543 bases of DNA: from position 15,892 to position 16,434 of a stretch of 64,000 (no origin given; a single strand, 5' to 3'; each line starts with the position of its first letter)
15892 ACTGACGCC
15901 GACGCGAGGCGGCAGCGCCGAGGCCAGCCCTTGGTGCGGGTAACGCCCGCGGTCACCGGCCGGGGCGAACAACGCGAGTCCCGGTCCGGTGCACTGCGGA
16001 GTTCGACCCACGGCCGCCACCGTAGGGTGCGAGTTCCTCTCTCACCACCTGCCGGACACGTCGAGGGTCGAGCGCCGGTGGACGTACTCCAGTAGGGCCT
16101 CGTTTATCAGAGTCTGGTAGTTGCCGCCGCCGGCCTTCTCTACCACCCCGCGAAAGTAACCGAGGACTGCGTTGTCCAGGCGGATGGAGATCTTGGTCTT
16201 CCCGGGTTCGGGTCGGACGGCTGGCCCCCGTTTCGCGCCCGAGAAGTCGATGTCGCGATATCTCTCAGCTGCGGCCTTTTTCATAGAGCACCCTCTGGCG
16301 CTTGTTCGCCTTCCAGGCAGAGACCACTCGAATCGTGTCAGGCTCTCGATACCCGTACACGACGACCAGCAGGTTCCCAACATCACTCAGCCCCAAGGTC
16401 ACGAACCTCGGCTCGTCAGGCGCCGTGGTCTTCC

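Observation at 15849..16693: brnT-brnA toxin-antitoxin cassette inserted at the 3-prime end of the aldolase gene, flanked by 48-bp direct repeats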

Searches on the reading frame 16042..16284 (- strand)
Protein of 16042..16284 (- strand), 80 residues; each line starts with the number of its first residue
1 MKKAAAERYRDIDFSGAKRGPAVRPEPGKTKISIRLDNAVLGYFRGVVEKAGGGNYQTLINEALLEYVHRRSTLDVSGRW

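Call 10: search_protein_families(library=pfam, proteins=[window:16045-16284:-], max_evalue=1)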
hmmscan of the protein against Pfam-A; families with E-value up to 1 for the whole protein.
window:16045-16284:- (80 aa): 2 families
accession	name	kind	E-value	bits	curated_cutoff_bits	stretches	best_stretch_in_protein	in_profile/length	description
PF14384.12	BrnA_antitoxin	-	8.9e-10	39.3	26.1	1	5-68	13-68/68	BrnA antitoxin of type II toxin-antitoxin system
PF25407.1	PH_32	-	0.27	11.5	24.1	1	39-80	76-116/127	Platyhelminthes PH-like domain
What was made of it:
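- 15953..16284 (-): brnA pseudogene, with a 1-nt deletion at 16058/59 that truncates the product to 80 aa. PF14384 (call 10).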

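Call 11: search_protein_families(library=ncbifam, proteins=[window:16045-16284:-], max_evalue=1)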
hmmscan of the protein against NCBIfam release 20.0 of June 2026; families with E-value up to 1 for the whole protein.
window:16045-16284:- (80 aa): 0 families

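Call 25: find_encoding_contigs(protein=window:16042-16284:-, flank=8000, max_places=10)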
Protein window:16042-16284:- (80 aa): no gene with exactly this product is on record in the collection.

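Call 37: find_homologous_proteins(query=window:16045-16284:-, max_evalue=1e-8)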
Query window:16045-16284:- (80 aa): 3306 proteins with E <= 1e-8 among 3334 candidates; the best 120 are listed.
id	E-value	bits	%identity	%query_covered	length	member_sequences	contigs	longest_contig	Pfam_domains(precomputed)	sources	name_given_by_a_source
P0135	1.0e-40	155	97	95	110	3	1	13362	PF14384.13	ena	-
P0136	6.5e-40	152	95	95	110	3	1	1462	PF14384.13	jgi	-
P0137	2.8e-39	150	96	95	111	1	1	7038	PF14384.13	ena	-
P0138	3.0e-39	150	95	95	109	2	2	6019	PF14384.13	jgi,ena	-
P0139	7.2e-39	149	92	95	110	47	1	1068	PF14384.13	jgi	jgi:uncharacterized protein (DUF4415 family)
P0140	3.6e-38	147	93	95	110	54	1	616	PF14384.13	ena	-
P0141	3.8e-38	147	91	95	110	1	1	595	PF14384.13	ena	-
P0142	3.9e-38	147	91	95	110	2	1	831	PF14384.13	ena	-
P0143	4.1e-38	147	93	95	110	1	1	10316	PF14384.13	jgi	jgi:uncharacterized protein (DUF4415 family)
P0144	4.2e-38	146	91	95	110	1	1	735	PF14384.13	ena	-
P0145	4.8e-38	146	89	95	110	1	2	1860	PF14384.13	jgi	jgi:uncharacterized protein (DUF4415 family)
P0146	5.1e-38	146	89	95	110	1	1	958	PF14384.13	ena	-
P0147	5.7e-38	146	91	95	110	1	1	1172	PF14384.13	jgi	jgi:uncharacterized protein (DUF4415 family)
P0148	6.8e-38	146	91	95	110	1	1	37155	PF14384.13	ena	-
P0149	7.8e-38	146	89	94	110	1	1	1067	PF14384.13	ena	-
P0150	8.6e-38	145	89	95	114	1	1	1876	PF14384.13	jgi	jgi:uncharacterized protein (DUF4415 family)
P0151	1.1e-37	145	89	95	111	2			PF14384.13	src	-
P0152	1.3e-37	145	91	95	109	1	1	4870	PF14384.13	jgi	jgi:uncharacterized protein (DUF4415 family)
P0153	1.8e-37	144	88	95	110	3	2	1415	PF14384.13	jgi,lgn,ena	-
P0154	2.0e-37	144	89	95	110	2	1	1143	PF14384.13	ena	-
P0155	2.1e-37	144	91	95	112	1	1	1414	PF14384.13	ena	-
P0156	2.6e-37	144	91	95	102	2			PF14384.13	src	-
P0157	2.8e-37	144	91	95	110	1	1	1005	PF14384.13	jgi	jgi:uncharacterized protein (DUF4415 family)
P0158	3.0e-37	144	91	95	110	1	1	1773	PF14384.13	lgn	-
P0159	3.3e-37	144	89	95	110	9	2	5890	PF14384.13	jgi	jgi:uncharacterized protein (DUF4415 family)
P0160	3.7e-37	143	91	95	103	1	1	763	PF14384.13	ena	-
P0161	4.2e-37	143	89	95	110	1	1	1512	PF14384.13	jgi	jgi:uncharacterized protein (DUF4415 family)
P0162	4.2e-37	143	91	95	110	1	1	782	PF14384.13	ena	-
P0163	5.1e-37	143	91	95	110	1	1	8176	PF14384.13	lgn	-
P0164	5.8e-37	143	89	95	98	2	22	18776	PF14384.13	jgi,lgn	jgi:uncharacterized protein (DUF4415 family)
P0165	5.9e-37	143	89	95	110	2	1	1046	PF14384.13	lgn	-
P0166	5.9e-37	143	89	95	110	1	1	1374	PF14384.13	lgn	-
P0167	6.2e-37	143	89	95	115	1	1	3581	PF14384.13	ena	-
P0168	6.6e-37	143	88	95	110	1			PF14384.13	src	-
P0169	7.2e-37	143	89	94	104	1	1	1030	PF14384.13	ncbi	-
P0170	7.5e-37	143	91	95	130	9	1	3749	PF14384.13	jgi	jgi:uncharacterized protein (DUF4415 family)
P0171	7.7e-37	142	88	95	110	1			PF14384.13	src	-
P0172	8.3e-37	142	88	95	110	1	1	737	PF14384.13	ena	-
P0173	8.6e-37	142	89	95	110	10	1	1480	PF14384.13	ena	-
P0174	8.6e-37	142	89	94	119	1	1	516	PF14384.13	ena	-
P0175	1.1e-36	142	89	95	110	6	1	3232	PF14384.13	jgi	-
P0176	1.4e-36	142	87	95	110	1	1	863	PF14384.13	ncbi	-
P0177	1.6e-36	141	87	95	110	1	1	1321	PF14384.13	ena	-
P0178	1.9e-36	141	89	95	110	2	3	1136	PF14384.13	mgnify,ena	mgnify:FL=1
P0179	1.9e-36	141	89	95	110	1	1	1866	PF14384.13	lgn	-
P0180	1.9e-36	141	89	95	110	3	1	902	PF14384.13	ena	-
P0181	2.0e-36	141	87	95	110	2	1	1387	PF14384.13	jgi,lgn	jgi:uncharacterized protein (DUF4415 family)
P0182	2.0e-36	141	87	95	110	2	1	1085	PF14384.13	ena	-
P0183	2.0e-36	141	89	95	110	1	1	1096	PF14384.13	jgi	jgi:uncharacterized protein (DUF4415 family)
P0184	2.1e-36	141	88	95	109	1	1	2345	PF14384.13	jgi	jgi:uncharacterized protein (DUF4415 family)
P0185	2.1e-36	141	89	95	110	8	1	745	PF14384.13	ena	-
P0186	2.1e-36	141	89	95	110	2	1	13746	PF14384.13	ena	-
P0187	2.4e-36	141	89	95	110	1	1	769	PF14384.13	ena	-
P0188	2.5e-36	141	87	95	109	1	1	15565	PF14384.13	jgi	jgi:uncharacterized protein (DUF4415 family)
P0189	2.6e-36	141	87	95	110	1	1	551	PF14384.13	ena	-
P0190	2.7e-36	141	89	95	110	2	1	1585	PF14384.13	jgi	-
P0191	2.8e-36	141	89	95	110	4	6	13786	PF14384.13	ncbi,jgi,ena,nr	ncbi:MAG: hypothetical protein A2X52_15050 [Candidatus Rokubacteria bacterium GWC2_70_16]|nr:MAG: hy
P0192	2.9e-36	141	89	95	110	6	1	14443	PF14384.13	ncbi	-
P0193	2.9e-36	141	86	95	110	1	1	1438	PF14384.13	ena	-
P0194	2.9e-36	141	91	95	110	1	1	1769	PF14384.13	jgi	jgi:uncharacterized protein (DUF4415 family)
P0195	2.9e-36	141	87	95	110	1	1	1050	PF14384.13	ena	-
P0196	3.1e-36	141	89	95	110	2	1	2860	PF14384.13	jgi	jgi:uncharacterized protein (DUF4415 family)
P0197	3.1e-36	141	88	95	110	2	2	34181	PF14384.13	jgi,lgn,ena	-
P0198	3.2e-36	140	87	95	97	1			PF14384.13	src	-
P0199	3.9e-36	140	88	95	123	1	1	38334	PF14384.13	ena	-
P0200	3.9e-36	140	89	95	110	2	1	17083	PF14384.13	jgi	jgi:uncharacterized protein (DUF4415 family)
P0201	4.3e-36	140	88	95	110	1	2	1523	PF14384.13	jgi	jgi:uncharacterized protein (DUF4415 family)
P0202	4.3e-36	140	88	95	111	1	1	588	PF14384.13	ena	-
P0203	4.5e-36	140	86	95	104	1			PF14384.13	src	-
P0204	5.0e-36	140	88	95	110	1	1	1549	PF14384.13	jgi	jgi:uncharacterized protein (DUF4415 family)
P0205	5.6e-36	140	89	95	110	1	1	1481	PF14384.13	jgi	jgi:uncharacterized protein (DUF4415 family)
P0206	5.6e-36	140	88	95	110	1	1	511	PF14384.13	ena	-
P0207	5.7e-36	140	88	95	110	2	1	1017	PF14384.13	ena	-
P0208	5.7e-36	140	89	95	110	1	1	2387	PF14384.13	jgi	jgi:uncharacterized protein (DUF4415 family)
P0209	5.8e-36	140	88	95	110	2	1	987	PF14384.13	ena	-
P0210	6.5e-36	140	87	95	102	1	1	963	PF14384.13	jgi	jgi:uncharacterized protein (DUF4415 family)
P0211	7.3e-36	139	88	95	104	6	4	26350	PF14384.13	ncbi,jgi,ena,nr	ncbi:MAG: CopG family transcriptional regulator [Candidatus Rokuibacteriota bacterium]|nr:MAG: CopG 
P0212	7.3e-36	139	86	95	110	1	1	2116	PF14384.13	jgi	jgi:uncharacterized protein (DUF4415 family)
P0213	7.6e-36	139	87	95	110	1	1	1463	PF14384.13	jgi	jgi:uncharacterized protein (DUF4415 family)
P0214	7.8e-36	139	87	95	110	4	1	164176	PF14384.13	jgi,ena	-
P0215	8.0e-36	139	88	95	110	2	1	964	PF14384.13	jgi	jgi:uncharacterized protein (DUF4415 family)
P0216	8.4e-36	139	86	95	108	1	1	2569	PF14384.13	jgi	jgi:uncharacterized protein (DUF4415 family)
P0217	8.6e-36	139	88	95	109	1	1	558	PF14384.13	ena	-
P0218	9.2e-36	139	87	95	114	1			PF14384.13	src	-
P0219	9.4e-36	139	87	95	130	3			PF14384.13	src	-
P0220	9.9e-36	139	88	95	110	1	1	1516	PF14384.13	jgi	jgi:uncharacterized protein (DUF4415 family)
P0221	1.1e-35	139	87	95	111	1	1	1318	PF14384.13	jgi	jgi:uncharacterized protein (DUF4415 family)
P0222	1.1e-35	139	88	95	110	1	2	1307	PF14384.13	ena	-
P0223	1.1e-35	139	87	95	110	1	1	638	PF14384.13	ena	-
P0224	1.1e-35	139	89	95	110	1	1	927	PF14384.13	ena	-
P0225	1.1e-35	139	88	95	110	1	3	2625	PF14384.13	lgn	-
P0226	1.1e-35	139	88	95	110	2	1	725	PF14384.13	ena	-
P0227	1.2e-35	139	89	95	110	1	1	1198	PF14384.13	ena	-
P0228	1.2e-35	139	88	95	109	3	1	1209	PF14384.13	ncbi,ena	-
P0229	1.4e-35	138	89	95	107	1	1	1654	PF14384.13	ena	-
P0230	1.4e-35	138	88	95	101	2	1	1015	PF14384.13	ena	-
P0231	1.5e-35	138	87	95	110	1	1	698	PF14384.13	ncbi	-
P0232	1.5e-35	138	87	95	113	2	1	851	PF14384.13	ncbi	-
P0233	1.5e-35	138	87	95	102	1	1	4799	PF14384.13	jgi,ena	jgi:uncharacterized protein (DUF4415 family)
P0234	2.0e-35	138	88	95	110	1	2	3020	PF14384.13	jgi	-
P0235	2.1e-35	138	88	95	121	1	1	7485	PF14384.13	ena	-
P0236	2.1e-35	138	88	95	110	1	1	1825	PF14384.13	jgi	jgi:uncharacterized protein (DUF4415 family)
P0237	2.3e-35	138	87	95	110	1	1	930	PF14384.13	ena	-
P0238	2.4e-35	138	84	95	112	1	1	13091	PF14384.13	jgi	jgi:uncharacterized protein (DUF4415 family)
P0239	2.5e-35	138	87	94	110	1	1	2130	PF14384.13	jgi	jgi:uncharacterized protein (DUF4415 family)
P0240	2.5e-35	138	86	95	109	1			PF14384.13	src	-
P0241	2.8e-35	138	87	95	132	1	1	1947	PF14384.13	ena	-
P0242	2.9e-35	137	86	95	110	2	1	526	PF14384.13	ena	-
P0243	3.0e-35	137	87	95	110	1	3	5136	PF14384.13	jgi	jgi:uncharacterized protein (DUF4415 family)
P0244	3.0e-35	137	87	95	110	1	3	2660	PF14384.13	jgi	jgi:uncharacterized protein (DUF4415 family)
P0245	3.3e-35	137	87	95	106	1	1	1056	PF14384.13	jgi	jgi:uncharacterized protein (DUF4415 family)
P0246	4.0e-35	137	88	95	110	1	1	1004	PF14384.13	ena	-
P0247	4.1e-35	137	86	95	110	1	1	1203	PF14384.13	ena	-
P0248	4.1e-35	137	87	95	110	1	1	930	PF14384.13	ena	-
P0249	4.1e-35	137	88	95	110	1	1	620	PF14384.13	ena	-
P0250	4.1e-35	137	88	95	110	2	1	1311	PF14384.13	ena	-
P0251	4.6e-35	137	86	95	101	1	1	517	PF14384.13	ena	-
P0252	5.6e-35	137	84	95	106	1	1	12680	PF14384.13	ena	-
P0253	5.7e-35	137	85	91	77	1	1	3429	PF14384.13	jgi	jgi:uncharacterized protein (DUF4415 family)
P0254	6.1e-35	136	87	95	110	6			PF14384.13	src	-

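Call 39: find_encoding_contigs(protein=P0135, flank=6000, max_places=6)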
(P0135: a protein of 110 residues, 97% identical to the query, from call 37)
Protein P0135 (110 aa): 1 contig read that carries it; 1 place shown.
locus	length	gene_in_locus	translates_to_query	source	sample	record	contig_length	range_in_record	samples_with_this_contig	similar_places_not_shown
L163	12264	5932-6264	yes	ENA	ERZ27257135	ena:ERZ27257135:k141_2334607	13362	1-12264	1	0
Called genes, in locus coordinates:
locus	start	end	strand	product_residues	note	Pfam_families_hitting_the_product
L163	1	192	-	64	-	?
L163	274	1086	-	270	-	PF02900:LigB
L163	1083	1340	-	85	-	PF07746:LigA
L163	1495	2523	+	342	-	PF03401:TctC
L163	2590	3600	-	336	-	PF03401:TctC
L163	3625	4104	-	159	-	PF07331:TctB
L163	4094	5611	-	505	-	PF01970:TctA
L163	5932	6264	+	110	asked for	PF14384:BrnA_antitoxin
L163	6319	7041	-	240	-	PF00596:Aldolase_II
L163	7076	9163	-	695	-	PF01970:TctA, PF07331:TctB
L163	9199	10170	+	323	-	-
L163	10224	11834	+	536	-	-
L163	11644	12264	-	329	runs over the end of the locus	PF04909:Amidohydro_2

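Call 43: find_encoding_contigs(protein=P0137, flank=6000, max_places=6)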
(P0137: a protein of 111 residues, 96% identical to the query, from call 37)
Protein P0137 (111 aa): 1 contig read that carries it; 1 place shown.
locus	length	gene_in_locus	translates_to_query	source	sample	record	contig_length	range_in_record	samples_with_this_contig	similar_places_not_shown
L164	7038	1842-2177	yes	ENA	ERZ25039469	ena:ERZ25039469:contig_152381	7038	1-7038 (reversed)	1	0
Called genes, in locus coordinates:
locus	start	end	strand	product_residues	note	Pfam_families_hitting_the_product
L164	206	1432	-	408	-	PF00872:Transposase_mut, PF10551:MULE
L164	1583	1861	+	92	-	PF04365:BrnT_toxin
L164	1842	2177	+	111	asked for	PF14384:BrnA_antitoxin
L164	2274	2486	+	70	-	PF15919:HicB_lk_antitox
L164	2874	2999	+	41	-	-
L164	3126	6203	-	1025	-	PF00211:Guanylate_cyc, PF13424:TPR_12 (faint), PF13191:AAA_16, PF17874:TPR_MalT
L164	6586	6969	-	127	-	PF13683:rve_3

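Call 44: find_encoding_contigs(protein=P0138, flank=6000, max_places=6)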
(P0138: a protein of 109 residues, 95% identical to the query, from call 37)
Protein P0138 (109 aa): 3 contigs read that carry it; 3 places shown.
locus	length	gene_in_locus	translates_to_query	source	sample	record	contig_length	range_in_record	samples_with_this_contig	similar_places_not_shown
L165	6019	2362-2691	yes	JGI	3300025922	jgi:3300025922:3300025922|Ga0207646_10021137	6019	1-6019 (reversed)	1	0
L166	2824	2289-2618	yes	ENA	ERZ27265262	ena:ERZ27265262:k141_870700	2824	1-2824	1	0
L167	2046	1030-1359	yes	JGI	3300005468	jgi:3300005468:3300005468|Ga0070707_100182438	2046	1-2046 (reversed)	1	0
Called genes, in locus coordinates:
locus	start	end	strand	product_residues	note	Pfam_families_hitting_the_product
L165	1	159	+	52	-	?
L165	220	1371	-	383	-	PF13011:LZ_Tnp_IS481 (weak), PF13384:HTH_23, PF13518:HTH_28, PF13551:HTH_29 (weak), PF13565:HTH_32, PF00665:rve, PF13683:rve_3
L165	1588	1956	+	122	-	PF00903:Glyoxalase, PF13669:Glyoxalase_4 (weak), PF22677:Ble-like_N (weak), PF18029:Glyoxalase_6 (weak)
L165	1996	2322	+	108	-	PF04365:BrnT_toxin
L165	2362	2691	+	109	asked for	PF14384:BrnA_antitoxin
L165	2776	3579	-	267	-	PF09948:PpoB2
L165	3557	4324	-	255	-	PF05988:DUF899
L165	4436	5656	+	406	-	-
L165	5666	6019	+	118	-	?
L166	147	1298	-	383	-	PF13011:LZ_Tnp_IS481 (weak), PF13384:HTH_23, PF13518:HTH_28, PF13551:HTH_29 (weak), PF13565:HTH_32, PF00665:rve, PF13683:rve_3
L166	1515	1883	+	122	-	PF00903:Glyoxalase, PF13669:Glyoxalase_4 (weak), PF22677:Ble-like_N (weak), PF18029:Glyoxalase_6 (weak)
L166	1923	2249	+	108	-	PF04365:BrnT_toxin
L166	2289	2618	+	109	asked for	PF14384:BrnA_antitoxin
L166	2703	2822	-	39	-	?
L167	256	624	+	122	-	PF00903:Glyoxalase, PF13669:Glyoxalase_4 (weak), PF22677:Ble-like_N (weak), PF18029:Glyoxalase_6 (weak)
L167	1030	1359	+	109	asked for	PF14384:BrnA_antitoxin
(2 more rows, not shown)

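Call 45: find_encoding_contigs(protein=P0143, flank=6000, max_places=6)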
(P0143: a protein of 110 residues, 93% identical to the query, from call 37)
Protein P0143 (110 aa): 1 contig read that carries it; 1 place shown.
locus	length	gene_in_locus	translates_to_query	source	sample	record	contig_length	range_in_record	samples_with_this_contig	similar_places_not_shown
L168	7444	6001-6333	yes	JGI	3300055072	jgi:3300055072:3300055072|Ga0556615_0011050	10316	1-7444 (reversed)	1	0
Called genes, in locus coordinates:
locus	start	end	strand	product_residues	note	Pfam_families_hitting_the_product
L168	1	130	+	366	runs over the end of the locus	PF02746:MR_MLE_N, PF13378:MR_MLE_C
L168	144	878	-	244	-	PF06267:DUF1028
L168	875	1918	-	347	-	PF00135:COesterase, PF20434:BD-FAE, PF07859:Abhydrolase_3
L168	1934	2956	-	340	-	PF05544:Pro_racemase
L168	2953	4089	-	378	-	-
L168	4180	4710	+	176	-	PF07883:Cupin_2 (weak)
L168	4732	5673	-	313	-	PF00135:COesterase (weak), PF20434:BD-FAE, PF07859:Abhydrolase_3, PF00326:Peptidase_S9 (faint)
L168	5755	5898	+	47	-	PF04365:BrnT_toxin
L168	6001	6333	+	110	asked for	PF14384:BrnA_antitoxin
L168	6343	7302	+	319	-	PF13646:HEAT_2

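Call 81: find_related_loci(query=P0135, collection=viral_contigs, flank=5000)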
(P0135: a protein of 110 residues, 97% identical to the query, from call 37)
Query P0135 (110 aa) in viral_contigs; peptide patterns used: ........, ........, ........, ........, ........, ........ (x = any residue, [..] = any of these).
45 stretches matched a pattern; 4 encode a relative of the query (tblastn E <= 1e-3); 4 distinct loci.
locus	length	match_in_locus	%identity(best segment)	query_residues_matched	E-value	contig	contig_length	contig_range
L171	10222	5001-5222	56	11-85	4e-19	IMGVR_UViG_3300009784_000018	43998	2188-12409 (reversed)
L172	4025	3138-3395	48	13-87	3e-15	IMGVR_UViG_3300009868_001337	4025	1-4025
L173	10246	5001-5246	49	13-87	2e-14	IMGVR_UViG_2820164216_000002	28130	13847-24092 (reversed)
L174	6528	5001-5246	49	13-87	2e-14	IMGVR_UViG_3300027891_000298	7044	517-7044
